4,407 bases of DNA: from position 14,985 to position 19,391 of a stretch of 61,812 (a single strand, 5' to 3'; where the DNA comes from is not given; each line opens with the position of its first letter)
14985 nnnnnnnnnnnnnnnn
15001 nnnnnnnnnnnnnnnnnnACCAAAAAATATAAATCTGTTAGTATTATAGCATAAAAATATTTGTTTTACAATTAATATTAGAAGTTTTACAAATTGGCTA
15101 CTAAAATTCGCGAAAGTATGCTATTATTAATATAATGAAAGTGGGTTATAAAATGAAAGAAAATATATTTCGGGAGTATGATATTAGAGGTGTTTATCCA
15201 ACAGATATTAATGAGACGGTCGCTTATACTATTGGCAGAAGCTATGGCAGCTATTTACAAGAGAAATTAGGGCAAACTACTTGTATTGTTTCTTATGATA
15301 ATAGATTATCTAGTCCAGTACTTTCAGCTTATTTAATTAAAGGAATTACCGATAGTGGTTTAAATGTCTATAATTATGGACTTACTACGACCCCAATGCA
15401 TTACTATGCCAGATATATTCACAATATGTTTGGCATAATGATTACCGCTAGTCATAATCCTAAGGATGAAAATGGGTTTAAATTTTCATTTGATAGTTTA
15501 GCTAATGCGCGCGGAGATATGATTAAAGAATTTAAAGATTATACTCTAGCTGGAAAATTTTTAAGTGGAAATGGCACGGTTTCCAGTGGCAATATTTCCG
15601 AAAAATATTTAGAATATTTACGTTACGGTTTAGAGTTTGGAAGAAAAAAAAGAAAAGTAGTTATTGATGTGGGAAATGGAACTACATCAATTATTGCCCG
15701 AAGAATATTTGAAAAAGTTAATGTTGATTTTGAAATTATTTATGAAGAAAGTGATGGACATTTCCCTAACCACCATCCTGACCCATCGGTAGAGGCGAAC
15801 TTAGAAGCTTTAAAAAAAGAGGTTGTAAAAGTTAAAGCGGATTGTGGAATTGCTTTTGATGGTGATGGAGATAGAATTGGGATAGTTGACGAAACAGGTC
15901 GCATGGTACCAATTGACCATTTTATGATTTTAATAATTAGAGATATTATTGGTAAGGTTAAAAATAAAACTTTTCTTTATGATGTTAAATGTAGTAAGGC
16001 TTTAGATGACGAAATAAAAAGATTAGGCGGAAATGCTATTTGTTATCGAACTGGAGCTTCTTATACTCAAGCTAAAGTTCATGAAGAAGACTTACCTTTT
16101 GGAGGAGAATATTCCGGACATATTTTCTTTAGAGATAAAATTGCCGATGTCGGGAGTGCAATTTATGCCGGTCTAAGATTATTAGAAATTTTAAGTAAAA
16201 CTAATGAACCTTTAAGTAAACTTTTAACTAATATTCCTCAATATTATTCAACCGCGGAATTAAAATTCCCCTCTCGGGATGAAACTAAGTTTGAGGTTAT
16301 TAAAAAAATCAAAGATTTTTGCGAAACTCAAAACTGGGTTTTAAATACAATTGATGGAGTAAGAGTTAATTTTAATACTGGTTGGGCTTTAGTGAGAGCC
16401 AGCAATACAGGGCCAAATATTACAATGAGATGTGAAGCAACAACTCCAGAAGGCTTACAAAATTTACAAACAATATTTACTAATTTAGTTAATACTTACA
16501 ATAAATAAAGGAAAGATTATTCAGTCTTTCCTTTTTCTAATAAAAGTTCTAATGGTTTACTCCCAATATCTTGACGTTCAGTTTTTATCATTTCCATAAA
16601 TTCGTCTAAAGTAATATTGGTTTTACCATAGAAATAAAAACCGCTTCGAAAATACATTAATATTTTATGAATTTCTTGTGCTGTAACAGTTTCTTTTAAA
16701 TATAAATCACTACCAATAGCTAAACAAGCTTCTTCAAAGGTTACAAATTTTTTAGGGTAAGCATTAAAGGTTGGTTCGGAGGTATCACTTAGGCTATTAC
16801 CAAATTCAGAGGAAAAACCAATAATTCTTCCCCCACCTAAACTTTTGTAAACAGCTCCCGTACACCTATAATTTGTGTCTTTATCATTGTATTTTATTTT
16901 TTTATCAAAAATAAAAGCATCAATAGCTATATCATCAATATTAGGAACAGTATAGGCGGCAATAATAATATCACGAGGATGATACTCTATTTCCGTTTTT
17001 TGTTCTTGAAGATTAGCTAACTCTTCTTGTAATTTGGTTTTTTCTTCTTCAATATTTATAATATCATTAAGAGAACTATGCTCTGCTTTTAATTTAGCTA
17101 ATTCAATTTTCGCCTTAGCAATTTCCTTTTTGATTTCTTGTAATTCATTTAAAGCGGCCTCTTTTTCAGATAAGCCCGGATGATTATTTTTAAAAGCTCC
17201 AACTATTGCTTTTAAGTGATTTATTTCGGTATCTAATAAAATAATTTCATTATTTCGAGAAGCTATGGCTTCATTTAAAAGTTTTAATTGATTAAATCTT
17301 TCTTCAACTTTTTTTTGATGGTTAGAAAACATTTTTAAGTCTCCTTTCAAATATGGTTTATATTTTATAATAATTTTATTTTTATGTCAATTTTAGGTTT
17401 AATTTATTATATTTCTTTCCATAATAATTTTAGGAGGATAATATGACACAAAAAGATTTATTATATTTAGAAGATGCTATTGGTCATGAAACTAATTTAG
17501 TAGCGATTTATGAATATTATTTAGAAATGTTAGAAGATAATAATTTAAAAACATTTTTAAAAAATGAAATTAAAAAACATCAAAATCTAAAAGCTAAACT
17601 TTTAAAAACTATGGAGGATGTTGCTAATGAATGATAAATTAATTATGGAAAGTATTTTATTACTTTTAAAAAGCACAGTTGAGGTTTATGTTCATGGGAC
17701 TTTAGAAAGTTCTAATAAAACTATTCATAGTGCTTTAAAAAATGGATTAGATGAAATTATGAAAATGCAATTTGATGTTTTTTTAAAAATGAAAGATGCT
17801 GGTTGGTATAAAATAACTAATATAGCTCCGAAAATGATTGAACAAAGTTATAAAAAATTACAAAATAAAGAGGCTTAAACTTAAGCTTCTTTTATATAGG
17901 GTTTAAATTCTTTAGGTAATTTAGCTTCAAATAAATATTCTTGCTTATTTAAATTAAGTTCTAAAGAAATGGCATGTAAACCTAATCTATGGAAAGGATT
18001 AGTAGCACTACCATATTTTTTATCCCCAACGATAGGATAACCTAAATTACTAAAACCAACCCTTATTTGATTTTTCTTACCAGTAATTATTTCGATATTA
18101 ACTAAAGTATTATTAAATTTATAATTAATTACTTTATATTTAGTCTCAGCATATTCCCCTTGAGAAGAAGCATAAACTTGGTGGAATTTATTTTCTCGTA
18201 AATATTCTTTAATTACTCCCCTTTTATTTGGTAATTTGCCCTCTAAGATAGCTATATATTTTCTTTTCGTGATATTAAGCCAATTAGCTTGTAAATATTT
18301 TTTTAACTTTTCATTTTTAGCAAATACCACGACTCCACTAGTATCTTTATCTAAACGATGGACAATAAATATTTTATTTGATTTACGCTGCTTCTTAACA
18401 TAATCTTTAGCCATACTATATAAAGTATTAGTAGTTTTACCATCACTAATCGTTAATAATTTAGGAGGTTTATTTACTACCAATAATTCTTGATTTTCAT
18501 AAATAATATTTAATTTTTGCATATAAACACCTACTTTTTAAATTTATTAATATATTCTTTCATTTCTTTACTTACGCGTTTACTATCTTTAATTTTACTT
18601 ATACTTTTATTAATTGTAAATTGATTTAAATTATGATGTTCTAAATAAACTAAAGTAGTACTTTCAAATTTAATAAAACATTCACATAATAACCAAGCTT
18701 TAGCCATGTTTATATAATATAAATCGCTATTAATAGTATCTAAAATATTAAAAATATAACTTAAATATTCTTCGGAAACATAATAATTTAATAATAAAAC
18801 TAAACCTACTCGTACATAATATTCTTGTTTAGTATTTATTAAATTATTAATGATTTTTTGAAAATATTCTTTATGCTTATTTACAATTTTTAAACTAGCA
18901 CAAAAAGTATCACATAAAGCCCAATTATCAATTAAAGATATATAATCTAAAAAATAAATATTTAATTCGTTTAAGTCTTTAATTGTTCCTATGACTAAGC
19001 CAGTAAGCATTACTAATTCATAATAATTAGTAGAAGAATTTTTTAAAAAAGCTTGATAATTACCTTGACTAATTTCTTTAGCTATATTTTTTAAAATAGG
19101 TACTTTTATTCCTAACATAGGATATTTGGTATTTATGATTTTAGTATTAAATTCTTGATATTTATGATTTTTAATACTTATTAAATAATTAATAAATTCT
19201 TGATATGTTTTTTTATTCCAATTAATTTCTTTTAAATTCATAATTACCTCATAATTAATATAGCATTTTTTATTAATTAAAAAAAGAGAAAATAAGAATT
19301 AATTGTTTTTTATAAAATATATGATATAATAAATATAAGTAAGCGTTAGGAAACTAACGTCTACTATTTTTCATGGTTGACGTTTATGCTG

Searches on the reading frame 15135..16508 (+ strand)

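Call 11: search_protein_families(library=pfam, proteins=[window:15135-16508:+], max_evalue=0.01)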
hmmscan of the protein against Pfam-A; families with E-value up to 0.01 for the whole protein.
window:15135-16508:+ (457 aa): 4 families
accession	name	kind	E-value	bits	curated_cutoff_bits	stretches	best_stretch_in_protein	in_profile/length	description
PF02878.22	PGM_PMM_I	-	1.2e-28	100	22.5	1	10-128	2-122/138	Phosphoglucomutase/phosphomannomutase, alpha/beta/alpha domain I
PF02879.22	PGM_PMM_II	-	6e-22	78.6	29.3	1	170-255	18-103/103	Phosphoglucomutase/phosphomannomutase, alpha/beta/alpha domain II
PF02880.22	PGM_PMM_III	-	7.7e-22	78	20.7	1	261-369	3-113/115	Phosphoglucomutase/phosphomannomutase, alpha/beta/alpha domain III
PF00408.26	PGM_PMM_IV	-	3.1e-08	34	23.1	1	382-446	8-63/68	Phosphoglucomutase/phosphomannomutase, C-terminal domain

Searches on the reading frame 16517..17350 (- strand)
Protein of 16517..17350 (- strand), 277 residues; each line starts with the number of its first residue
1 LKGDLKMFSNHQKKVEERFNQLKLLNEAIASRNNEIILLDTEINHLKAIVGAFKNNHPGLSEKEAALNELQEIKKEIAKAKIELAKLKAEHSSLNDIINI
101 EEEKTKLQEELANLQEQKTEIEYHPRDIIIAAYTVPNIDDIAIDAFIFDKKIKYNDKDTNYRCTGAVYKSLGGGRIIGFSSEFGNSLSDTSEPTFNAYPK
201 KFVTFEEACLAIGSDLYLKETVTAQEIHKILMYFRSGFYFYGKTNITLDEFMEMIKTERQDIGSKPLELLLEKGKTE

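Call 11: search_protein_families(library=pfam, proteins=[window:16517-17350:-], max_evalue=0.01)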
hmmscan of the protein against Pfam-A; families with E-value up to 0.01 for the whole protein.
window:16517-17350:- (277 aa): 2 families
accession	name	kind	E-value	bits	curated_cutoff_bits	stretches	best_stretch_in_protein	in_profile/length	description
PF00038.26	Filament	-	0.0017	18.5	40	1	16-119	49-152/313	Intermediate filament protein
PF14362.11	DUF4407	-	0.0024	17.7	31.3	1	11-121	124-235/297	Domain of unknown function (DUF4407)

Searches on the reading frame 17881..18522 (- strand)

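Call 11: search_protein_families(library=pfam, proteins=[window:17881-18522:-], max_evalue=0.01)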
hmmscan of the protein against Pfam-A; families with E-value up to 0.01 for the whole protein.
window:17881-18522:- (213 aa): 1 family
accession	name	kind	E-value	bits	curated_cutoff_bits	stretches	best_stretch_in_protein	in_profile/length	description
PF00849.27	PseudoU_synth_2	-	1.6e-27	97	26.8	1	13-158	2-151/152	RNA pseudouridylate synthase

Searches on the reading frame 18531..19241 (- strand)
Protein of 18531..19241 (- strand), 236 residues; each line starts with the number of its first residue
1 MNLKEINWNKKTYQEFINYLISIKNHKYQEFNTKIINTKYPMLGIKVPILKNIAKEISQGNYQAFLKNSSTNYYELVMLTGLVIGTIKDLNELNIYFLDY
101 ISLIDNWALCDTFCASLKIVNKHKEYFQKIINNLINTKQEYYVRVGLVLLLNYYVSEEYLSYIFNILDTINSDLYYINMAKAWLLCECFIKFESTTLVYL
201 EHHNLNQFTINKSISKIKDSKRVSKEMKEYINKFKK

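Call 11: search_protein_families(library=pfam, proteins=[window:18531-19241:-], max_evalue=0.01)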
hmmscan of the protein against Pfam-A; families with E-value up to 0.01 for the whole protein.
window:18531-19241:- (236 aa): 1 family
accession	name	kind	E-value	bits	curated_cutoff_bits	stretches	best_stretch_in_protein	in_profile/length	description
PF08713.17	DNA_alkylation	-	1.9e-12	47.8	21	1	20-216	5-212/213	DNA alkylation repair enzyme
